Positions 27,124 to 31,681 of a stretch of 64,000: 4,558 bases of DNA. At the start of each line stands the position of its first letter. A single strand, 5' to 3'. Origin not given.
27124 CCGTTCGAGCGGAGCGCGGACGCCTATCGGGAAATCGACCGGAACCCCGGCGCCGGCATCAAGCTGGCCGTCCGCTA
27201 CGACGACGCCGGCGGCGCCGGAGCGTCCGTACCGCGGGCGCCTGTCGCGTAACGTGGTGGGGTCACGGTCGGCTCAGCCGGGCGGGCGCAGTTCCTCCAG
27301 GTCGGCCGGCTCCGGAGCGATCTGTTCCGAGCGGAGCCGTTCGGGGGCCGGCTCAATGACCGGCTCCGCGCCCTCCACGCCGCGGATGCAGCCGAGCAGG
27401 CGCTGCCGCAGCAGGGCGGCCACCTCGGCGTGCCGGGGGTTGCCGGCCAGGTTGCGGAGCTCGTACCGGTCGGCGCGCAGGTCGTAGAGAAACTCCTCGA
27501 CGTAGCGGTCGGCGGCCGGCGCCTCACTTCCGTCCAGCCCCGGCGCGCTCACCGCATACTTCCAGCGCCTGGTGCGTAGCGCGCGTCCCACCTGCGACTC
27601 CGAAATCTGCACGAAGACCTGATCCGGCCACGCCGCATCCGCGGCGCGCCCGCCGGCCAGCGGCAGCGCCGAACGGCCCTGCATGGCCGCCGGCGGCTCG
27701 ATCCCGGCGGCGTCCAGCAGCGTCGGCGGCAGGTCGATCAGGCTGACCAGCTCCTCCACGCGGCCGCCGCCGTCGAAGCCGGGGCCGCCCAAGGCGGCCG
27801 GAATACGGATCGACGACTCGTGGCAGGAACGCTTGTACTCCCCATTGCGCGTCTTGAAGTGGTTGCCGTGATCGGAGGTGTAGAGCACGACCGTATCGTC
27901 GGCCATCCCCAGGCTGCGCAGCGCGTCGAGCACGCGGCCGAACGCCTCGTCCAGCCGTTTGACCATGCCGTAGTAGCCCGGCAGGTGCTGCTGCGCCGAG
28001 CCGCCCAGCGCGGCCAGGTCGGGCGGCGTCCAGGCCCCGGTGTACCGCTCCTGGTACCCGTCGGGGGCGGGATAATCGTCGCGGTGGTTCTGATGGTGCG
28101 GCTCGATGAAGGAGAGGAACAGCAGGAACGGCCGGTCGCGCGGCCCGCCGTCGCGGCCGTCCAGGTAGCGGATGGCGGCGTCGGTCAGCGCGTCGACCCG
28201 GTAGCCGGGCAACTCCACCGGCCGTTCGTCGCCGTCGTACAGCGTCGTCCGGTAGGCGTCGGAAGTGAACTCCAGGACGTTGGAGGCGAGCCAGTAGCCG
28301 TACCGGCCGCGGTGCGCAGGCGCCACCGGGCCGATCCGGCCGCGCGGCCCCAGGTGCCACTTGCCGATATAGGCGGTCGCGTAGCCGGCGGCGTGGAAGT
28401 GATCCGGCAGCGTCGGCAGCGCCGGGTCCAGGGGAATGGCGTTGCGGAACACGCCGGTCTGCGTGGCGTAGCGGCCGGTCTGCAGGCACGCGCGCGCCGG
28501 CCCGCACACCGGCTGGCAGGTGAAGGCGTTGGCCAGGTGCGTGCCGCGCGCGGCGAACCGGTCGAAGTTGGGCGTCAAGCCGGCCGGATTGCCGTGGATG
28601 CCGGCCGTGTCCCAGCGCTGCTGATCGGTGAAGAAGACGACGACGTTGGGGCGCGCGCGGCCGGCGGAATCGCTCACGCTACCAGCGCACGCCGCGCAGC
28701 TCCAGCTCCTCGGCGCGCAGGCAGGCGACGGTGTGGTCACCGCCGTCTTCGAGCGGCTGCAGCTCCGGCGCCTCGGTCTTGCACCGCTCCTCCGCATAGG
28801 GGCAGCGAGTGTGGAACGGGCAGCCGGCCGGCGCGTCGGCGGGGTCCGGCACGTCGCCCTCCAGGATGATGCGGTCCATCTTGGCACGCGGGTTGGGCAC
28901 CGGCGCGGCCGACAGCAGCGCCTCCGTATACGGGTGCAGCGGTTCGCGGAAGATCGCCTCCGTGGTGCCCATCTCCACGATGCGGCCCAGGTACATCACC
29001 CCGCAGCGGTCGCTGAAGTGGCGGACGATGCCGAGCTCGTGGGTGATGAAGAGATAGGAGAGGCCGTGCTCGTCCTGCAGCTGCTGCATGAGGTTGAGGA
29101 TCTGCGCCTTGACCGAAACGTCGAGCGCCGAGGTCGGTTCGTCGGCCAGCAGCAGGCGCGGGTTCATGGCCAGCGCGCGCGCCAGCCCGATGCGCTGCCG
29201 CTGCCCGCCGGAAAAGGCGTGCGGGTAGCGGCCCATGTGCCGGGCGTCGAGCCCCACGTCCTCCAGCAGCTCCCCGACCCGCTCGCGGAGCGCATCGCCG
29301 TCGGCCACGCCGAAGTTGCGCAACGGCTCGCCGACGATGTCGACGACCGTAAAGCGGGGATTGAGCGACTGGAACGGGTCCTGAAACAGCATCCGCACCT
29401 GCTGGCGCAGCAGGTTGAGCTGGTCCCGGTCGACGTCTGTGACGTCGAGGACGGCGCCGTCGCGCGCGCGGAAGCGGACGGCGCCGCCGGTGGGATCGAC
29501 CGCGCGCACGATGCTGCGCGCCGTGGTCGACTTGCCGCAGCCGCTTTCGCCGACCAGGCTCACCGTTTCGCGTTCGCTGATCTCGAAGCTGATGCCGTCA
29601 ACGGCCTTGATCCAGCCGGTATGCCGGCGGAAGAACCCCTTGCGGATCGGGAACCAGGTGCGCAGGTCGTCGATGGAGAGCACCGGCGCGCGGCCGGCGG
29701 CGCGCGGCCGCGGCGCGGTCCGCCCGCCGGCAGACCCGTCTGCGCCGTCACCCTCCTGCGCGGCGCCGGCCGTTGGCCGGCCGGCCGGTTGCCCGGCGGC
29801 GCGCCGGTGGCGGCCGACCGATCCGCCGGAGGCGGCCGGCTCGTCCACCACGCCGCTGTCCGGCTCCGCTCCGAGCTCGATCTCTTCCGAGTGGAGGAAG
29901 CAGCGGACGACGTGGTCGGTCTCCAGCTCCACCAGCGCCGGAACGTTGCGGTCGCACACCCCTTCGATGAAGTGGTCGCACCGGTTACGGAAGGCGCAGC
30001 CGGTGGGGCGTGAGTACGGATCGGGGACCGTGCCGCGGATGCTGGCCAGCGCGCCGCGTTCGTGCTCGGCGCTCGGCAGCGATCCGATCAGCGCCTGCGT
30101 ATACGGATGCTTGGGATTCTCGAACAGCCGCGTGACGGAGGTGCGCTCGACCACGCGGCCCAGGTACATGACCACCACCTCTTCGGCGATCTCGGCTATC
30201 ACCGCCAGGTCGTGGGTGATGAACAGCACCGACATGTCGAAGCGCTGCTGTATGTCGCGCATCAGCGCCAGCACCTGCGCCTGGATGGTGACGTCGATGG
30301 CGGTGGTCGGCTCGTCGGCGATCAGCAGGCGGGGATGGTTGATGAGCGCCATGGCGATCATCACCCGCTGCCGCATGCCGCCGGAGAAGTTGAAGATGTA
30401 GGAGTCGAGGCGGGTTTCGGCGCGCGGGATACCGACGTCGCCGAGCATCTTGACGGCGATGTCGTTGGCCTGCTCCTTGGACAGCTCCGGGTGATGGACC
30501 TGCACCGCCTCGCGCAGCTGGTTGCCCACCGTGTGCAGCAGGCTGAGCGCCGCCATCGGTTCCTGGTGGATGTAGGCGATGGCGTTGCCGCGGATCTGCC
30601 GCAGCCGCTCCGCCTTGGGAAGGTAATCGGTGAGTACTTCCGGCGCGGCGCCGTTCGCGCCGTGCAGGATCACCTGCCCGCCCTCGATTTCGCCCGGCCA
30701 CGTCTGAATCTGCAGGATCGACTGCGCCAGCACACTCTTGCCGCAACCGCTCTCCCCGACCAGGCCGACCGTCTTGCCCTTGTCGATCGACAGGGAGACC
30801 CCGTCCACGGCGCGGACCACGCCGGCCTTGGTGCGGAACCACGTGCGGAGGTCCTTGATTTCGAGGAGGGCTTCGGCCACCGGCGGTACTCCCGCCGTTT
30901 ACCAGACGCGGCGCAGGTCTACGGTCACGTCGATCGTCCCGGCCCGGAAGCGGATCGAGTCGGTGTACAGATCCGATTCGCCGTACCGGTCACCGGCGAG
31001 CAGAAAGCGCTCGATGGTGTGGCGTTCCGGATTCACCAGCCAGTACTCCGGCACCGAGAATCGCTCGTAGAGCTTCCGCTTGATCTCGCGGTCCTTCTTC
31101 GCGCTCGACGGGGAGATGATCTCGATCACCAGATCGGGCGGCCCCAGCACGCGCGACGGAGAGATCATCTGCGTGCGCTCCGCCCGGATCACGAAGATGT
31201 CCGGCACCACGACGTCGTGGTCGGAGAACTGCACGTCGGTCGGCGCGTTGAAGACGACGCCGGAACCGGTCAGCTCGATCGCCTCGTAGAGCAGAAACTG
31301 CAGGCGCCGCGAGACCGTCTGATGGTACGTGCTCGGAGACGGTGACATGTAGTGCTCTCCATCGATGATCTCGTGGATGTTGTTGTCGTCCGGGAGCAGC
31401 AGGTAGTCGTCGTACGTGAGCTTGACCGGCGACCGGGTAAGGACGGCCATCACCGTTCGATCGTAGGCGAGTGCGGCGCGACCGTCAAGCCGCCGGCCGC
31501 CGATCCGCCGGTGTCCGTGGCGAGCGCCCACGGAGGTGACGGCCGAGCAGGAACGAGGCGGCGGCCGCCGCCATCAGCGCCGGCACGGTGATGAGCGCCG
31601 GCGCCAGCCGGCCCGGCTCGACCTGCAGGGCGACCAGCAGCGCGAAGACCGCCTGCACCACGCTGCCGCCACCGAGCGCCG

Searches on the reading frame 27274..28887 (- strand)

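Call 12: search_protein_families(library=pfam, proteins=[window:27274-28887:-], max_evalue=0.001)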
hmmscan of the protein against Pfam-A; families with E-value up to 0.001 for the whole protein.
window:27274-28887:- (537 aa): 4 families
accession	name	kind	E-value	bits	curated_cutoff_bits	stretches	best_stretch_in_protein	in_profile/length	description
PF00884.28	Sulfatase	-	5.7e-55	187.2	25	1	80-396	1-301/301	Sulfatase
PF16347.10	SGSH_C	-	9.6e-16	58.7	29.3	1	352-498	8-149/154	N-sulphoglucosamine sulphohydrolase, C-terminal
PF01663.27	Phosphodiest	-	4.1e-11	43.5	23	1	82-341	1-220/342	Type I phosphodiesterase / nucleotide pyrophosphatase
PF02995.22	DUF229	-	0.00038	19.7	25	1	304-346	305-347/496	Protein of unknown function (DUF229)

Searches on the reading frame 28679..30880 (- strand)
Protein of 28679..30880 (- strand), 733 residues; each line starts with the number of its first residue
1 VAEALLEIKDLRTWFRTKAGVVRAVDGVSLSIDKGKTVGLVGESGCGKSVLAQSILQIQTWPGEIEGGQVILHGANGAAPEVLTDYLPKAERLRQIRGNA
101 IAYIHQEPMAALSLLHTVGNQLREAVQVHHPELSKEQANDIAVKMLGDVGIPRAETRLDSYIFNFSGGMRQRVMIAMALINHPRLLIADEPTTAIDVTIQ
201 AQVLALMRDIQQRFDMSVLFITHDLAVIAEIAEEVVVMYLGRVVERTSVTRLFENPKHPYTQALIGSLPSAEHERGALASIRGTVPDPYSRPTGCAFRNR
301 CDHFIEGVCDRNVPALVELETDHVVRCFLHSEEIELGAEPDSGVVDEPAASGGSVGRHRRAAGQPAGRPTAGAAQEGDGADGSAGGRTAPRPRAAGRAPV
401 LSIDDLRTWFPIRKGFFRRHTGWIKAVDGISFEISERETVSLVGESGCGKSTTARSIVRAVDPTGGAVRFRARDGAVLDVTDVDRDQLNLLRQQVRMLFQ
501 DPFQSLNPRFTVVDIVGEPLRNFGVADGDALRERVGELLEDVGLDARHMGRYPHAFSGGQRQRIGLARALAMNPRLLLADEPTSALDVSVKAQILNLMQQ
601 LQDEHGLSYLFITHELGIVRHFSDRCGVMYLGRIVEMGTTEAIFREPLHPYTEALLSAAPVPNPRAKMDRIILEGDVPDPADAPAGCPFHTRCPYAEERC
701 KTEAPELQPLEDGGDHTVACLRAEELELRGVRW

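Call 12: search_protein_families(library=pfam, proteins=[window:28679-30880:-], max_evalue=0.001)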
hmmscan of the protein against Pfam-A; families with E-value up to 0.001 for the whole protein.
window:28679-30880:- (733 aa): 20 families
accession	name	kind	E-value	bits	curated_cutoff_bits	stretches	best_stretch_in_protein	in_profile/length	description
PF00005.33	ABC_tran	-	2.4e-57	193.8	25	2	428-584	2-137/137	ABC transporter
PF08352.17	oligo_HPY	-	7e-40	135.7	27.1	2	635-700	1-65/65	Oligopeptide/dipeptide transporter, C-terminal region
PF13191.12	AAA_16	-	2e-08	35.4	32.6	0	438-474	25-60/167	AAA ATPase domain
PF00931.28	NB-ARC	-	1.1e-06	28.6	23.5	0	34-57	17-40/248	NB-ARC domain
PF02463.25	SMC_N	-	1.5e-06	28.3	40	0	437-628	24-211/220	RecF/RecN/SMC N terminal domain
PF05729.18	NACHT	-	4.5e-06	27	26.7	0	37-57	2-22/167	NACHT domain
PF13401.12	AAA_22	-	5.8e-06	27.1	27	0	439-494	7-33/130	AAA domain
PF13304.12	AAA_21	-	8.1e-06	26.5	27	0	552-619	234-303/304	AAA domain, putative AbiEii toxin, Type IV TA system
PF00158.32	Sigma54_activat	-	1.1e-05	25.6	20.2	0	26-58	13-45/168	Sigma-54 interaction domain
PF13481.12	AAA_25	-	2.6e-05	24.4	27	0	435-481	31-79/195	AAA domain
PF00004.35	AAA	-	3e-05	24.9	21.2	0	441-462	2-23/131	ATPase family associated with various cellular activities (AAA)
PF03193.22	RsgA_GTPase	-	3.2e-05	24.2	30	0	432-468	102-137/174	RsgA GTPase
PF07728.20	AAA_5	-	6.5e-05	23.4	22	0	440-462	2-24/139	AAA domain (dynein-related subfamily)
PF12775.13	AAA_7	-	6.7e-05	22.9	25.8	0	29-57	27-55/181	P-loop containing dynein motor region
PF00910.28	RNA_helicase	-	7e-05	23.7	21.5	0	441-461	2-22/105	RNA helicase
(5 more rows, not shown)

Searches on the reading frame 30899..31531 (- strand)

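Call 12: search_protein_families(library=pfam, proteins=[window:30899-31531:-], max_evalue=0.001)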
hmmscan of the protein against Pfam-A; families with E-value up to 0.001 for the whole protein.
window:30899-31531:- (210 aa): 1 family
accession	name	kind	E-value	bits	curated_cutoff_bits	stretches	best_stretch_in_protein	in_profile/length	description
PF05685.18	Uma2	-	1.1e-31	110.1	27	1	41-187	2-150/172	Putative restriction endonuclease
